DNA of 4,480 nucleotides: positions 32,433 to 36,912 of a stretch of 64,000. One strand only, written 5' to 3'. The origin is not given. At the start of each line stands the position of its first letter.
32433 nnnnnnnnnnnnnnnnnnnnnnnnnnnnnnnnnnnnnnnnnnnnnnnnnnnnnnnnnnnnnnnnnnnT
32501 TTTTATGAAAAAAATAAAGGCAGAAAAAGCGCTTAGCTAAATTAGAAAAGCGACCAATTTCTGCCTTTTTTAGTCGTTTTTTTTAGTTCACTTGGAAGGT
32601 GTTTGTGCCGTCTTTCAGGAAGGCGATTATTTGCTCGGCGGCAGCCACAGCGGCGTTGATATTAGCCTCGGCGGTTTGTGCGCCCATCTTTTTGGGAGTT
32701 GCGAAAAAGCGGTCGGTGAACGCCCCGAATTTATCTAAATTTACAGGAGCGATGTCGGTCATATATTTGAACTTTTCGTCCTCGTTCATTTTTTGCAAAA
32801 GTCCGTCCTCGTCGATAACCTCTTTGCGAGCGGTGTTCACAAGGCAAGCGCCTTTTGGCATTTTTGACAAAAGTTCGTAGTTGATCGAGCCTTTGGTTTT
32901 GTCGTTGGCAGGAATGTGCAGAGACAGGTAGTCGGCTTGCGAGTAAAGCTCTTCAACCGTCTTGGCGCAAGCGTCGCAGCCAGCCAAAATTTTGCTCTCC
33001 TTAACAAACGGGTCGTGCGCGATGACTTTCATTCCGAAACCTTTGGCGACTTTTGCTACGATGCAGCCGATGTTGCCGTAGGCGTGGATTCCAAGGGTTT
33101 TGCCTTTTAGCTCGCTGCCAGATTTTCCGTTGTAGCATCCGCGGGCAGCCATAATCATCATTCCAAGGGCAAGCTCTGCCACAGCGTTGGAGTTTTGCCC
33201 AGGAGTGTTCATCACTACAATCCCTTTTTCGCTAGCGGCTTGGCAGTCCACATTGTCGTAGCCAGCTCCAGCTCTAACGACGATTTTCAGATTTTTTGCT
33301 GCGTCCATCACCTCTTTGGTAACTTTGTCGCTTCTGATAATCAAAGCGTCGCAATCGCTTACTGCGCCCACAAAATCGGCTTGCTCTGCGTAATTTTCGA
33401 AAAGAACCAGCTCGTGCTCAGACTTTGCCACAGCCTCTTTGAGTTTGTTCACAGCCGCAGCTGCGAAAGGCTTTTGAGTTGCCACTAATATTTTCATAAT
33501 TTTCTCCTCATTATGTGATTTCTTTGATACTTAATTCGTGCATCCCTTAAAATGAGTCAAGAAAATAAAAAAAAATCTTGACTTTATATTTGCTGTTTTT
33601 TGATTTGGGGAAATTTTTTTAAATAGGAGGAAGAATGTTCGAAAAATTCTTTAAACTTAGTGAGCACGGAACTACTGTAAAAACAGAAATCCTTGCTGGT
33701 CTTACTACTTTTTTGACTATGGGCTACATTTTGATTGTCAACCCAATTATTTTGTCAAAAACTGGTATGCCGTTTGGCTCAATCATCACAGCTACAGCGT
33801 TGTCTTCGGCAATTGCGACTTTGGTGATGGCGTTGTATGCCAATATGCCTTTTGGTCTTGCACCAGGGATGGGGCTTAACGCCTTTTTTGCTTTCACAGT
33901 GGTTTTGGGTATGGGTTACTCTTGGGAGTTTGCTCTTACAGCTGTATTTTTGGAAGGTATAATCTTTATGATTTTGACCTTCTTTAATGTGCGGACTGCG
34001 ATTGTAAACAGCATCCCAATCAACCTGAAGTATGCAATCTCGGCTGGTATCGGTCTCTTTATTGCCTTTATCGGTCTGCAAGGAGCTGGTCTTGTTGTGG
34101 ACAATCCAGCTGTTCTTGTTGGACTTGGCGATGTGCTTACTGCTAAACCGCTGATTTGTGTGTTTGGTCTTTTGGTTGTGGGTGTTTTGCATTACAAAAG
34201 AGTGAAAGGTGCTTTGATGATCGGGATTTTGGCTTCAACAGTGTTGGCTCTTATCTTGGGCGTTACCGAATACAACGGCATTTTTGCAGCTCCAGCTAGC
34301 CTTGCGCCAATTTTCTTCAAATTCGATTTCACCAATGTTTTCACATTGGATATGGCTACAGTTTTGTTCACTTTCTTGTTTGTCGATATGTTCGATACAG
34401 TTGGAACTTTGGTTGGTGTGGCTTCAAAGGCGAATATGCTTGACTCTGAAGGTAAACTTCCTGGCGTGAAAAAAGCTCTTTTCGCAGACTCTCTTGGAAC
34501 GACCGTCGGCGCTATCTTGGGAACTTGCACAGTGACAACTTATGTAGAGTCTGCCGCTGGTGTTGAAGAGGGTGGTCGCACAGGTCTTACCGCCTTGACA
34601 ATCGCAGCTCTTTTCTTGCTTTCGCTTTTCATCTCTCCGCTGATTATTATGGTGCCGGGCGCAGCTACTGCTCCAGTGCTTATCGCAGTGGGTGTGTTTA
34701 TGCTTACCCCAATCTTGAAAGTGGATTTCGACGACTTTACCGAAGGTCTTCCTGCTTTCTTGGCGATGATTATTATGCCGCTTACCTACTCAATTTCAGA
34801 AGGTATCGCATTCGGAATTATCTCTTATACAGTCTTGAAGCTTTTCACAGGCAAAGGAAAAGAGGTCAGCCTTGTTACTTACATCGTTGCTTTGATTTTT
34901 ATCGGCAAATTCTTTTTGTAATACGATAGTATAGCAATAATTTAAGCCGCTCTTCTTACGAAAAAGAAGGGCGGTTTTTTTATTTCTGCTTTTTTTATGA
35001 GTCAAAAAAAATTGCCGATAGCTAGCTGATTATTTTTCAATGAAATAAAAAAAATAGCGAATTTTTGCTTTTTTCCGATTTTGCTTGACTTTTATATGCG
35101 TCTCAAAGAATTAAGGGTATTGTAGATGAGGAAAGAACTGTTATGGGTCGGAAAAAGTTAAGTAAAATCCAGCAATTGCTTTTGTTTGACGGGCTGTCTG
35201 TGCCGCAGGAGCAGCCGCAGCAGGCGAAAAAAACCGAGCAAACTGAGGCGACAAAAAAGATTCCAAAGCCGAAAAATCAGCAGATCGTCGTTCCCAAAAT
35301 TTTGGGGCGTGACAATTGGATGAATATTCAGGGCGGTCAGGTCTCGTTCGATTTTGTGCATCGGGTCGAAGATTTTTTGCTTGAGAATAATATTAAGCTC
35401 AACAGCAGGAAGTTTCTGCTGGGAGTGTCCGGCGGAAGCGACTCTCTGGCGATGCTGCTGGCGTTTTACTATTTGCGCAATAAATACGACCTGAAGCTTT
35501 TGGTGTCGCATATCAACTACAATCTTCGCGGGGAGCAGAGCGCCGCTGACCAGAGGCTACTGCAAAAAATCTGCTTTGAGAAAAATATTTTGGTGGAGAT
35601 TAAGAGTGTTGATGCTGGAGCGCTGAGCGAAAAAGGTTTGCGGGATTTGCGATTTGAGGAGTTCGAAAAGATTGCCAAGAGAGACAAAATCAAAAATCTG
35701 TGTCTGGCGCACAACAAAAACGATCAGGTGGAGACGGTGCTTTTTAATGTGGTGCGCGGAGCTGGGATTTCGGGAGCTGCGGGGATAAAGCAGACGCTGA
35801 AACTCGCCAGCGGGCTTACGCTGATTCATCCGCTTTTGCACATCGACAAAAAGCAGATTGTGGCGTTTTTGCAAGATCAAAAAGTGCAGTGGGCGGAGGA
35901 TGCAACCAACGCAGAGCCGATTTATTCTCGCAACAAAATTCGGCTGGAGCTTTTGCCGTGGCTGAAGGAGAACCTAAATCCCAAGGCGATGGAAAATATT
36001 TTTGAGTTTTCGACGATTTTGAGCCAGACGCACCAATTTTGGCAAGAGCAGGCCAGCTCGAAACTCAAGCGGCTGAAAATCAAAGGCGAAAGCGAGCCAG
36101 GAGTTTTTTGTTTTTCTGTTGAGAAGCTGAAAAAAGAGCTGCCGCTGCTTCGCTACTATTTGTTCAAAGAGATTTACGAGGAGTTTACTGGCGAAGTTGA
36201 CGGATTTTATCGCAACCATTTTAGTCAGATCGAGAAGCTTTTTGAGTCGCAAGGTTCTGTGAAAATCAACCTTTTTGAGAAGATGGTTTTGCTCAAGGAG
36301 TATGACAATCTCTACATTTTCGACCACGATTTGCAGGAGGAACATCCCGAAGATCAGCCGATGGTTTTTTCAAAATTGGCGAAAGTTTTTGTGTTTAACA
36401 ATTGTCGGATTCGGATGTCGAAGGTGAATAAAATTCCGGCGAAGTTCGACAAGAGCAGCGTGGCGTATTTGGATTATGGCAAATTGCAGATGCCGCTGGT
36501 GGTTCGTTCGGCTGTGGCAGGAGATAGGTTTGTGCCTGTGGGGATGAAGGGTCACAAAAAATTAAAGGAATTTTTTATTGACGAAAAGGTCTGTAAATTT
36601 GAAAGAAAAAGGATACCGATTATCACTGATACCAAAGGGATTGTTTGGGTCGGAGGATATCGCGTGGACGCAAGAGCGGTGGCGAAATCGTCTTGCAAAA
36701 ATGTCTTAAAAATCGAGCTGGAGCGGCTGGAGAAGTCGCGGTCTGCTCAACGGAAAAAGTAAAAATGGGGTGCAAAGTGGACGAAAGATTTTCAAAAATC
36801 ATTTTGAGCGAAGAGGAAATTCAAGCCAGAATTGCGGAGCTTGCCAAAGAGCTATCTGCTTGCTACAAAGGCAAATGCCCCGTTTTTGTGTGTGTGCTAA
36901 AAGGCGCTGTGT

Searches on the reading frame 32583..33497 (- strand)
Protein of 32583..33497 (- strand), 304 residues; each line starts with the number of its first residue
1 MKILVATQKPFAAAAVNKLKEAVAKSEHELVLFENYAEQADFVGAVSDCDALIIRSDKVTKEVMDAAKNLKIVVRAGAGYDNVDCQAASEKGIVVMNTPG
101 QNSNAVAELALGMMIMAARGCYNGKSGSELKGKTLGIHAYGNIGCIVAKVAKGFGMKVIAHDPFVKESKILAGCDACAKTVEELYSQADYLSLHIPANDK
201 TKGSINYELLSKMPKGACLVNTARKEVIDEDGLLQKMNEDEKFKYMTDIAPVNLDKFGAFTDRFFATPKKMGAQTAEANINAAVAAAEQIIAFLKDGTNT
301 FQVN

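Call 14: search_protein_families(library=pfam, proteins=[window:32583-33497:-], max_evalue=0.001)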
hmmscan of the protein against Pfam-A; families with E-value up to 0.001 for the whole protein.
window:32583-33497:- (304 aa): 2 families
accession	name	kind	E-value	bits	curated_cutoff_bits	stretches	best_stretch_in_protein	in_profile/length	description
PF02826.25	2-Hacid_dh_C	-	3.9e-34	118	25.1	1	123-249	27-153/178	D-isomer specific 2-hydroxyacid dehydrogenase, NAD binding domain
PF00389.36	2-Hacid_dh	-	2.7e-32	111.7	24.6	1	21-304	17-134/134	D-isomer specific 2-hydroxyacid dehydrogenase, catalytic domain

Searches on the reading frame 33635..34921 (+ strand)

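Call 14: search_protein_families(library=pfam, proteins=[window:33635-34921:+], max_evalue=0.001)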
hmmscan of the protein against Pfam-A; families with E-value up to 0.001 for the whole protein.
window:33635-34921:+ (428 aa): 1 family
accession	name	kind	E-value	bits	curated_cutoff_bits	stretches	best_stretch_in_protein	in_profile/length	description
PF00860.26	Xan_ur_permease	-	8.8e-51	173.2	27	1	18-391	3-387/389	Permease family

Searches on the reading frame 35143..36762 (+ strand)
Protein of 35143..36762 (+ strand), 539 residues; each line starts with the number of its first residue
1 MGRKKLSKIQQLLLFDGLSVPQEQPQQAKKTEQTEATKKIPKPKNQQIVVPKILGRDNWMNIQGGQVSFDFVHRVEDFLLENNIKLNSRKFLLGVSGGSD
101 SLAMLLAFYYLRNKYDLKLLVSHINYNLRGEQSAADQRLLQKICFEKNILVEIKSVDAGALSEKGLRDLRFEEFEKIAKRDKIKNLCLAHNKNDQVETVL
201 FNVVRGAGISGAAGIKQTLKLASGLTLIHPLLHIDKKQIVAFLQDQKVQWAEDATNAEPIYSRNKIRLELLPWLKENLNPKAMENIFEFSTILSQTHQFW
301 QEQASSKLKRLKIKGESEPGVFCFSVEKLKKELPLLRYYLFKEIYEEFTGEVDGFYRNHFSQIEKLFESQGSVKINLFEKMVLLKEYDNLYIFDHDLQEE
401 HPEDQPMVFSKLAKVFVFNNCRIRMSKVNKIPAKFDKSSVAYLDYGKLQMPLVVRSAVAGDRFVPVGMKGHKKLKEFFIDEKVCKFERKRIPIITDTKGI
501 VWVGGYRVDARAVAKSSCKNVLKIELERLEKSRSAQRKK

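Call 13: search_protein_families(library=pfam, proteins=[window:35143-36762:+], max_evalue=0.001)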
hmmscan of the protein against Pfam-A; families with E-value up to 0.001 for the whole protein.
window:35143-36762:+ (539 aa): 2 families
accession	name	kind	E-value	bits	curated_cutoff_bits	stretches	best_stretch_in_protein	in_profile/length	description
PF01171.26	ATP_bind_3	-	3.2e-47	161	27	1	90-268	1-181/182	PP-loop family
PF11734.13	TilS_C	-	3.6e-16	58.7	22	1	453-521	2-70/74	TilS substrate C-terminal domain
